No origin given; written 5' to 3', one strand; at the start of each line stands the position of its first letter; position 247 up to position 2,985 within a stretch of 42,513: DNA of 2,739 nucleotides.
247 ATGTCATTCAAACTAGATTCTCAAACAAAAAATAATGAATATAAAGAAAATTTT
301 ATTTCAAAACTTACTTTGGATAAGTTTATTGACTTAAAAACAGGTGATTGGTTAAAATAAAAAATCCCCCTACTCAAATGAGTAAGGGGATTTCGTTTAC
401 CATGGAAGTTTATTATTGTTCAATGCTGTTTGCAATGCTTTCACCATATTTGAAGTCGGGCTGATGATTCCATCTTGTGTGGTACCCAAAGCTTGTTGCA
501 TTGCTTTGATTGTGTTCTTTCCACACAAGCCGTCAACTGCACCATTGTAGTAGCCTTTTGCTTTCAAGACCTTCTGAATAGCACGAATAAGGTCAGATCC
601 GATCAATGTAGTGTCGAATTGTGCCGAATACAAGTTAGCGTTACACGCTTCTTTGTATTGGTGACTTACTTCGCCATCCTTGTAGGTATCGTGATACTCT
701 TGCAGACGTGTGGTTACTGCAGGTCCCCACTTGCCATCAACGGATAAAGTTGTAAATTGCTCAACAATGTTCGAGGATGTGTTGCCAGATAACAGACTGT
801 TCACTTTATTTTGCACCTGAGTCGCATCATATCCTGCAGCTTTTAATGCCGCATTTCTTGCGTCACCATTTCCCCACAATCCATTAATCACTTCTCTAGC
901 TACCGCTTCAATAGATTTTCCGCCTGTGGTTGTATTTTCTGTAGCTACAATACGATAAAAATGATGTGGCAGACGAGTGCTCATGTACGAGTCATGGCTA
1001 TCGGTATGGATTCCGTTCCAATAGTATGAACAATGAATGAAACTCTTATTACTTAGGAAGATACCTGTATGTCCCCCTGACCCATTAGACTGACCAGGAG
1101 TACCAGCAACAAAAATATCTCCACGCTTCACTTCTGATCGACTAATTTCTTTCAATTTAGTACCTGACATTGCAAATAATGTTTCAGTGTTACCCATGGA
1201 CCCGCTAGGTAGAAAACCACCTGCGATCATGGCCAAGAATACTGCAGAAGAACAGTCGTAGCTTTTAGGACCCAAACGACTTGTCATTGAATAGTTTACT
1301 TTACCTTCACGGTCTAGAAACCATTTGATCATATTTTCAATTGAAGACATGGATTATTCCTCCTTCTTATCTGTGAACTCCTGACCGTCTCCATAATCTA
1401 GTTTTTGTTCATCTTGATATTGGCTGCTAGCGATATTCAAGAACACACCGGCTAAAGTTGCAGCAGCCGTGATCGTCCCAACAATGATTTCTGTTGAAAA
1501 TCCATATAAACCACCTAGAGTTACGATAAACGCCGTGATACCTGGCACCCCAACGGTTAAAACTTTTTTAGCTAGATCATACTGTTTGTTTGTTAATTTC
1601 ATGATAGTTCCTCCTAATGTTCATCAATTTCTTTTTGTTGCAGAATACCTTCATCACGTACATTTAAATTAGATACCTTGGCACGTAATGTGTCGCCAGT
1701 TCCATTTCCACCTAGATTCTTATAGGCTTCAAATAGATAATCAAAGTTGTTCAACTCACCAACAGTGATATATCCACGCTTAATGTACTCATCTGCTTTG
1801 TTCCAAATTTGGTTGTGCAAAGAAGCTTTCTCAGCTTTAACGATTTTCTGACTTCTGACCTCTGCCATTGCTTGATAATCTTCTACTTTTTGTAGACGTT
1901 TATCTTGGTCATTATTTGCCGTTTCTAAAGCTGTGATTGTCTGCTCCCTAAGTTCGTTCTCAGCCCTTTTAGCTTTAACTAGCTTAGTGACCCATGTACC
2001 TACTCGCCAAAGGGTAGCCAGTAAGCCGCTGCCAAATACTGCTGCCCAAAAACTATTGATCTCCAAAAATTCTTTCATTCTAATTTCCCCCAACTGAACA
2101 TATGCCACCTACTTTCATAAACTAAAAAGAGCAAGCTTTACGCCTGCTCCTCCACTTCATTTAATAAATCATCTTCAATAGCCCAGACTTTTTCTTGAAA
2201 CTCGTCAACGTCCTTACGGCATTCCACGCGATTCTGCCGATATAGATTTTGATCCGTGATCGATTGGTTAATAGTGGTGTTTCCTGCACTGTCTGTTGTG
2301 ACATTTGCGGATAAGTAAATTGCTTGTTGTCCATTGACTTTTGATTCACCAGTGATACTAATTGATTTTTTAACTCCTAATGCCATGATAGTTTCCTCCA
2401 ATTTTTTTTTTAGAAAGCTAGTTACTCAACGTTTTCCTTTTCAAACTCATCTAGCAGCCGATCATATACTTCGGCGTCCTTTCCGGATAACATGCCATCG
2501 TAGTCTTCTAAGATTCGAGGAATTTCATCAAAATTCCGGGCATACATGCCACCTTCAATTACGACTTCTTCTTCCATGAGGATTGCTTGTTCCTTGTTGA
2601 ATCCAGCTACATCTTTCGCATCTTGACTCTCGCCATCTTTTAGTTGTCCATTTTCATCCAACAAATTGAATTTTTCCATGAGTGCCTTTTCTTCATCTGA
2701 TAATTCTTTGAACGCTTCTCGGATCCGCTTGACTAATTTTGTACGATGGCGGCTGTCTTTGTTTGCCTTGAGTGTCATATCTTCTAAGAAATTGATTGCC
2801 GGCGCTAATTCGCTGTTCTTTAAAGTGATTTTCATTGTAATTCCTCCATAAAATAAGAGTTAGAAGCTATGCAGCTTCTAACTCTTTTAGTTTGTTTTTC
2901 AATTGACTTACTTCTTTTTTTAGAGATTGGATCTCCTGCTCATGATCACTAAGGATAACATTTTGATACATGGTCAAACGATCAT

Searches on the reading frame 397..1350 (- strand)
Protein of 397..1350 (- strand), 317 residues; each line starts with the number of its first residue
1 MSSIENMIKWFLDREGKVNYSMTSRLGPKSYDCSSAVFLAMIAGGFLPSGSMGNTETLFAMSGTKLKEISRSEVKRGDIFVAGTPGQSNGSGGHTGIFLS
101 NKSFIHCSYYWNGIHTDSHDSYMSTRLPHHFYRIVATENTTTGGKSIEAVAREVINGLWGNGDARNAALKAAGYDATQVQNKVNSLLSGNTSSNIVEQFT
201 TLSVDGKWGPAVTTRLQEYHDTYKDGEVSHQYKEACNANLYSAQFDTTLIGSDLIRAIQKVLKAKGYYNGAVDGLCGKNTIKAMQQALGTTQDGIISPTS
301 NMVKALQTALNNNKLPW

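Call 51: search_protein_families(library=phrogs, proteins=[window:397-1350:-], max_evalue=0.00001)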
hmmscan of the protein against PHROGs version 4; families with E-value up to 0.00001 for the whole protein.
window:397-1350:- (317 aa): 10 families
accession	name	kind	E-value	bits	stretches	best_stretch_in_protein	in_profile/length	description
phrog_998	-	lysis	1.2e-49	170.2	1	1-286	1-238/246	endolysin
phrog_35693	-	unknown function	2.5e-39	135.8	1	1-123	1-122/858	-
phrog_3861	-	lysis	1e-35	124.6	1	4-211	5-213/455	amidase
phrog_7698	-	lysis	5.9e-17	63.4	1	138-189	213-264/316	endolysin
phrog_13463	-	lysis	2.8e-16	61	1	17-208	19-222/318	endolysin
phrog_16241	-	lysis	1.1e-12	49.1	1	122-212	173-266/290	endolysin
phrog_23582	-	unknown function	8.6e-12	45.8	0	181-264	250-330/565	-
phrog_22474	-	lysis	2.9e-08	34.3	1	7-114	3-125/324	endolysin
phrog_2649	-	lysis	1.1e-06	29.8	0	255-300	184-231/261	endolysin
phrog_1493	-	lysis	2.4e-06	28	1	157-298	159-299/394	endolysin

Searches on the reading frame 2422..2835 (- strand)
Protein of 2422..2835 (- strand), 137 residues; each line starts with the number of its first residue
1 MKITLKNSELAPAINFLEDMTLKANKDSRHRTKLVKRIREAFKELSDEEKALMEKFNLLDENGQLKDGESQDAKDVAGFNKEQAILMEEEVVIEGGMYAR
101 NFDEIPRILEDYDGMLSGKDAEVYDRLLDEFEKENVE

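Call 51: search_protein_families(library=phrogs, proteins=[window:2422-2835:-], max_evalue=0.00001)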
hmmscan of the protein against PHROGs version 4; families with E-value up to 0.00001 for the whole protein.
window:2422-2835:- (137 aa): 2 families
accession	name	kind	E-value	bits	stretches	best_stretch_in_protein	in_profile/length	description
phrog_1401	-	unknown function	1.8e-33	116.4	1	1-134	1-138/140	-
phrog_13237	-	unknown function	3.6e-10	41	1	3-135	1-134/136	-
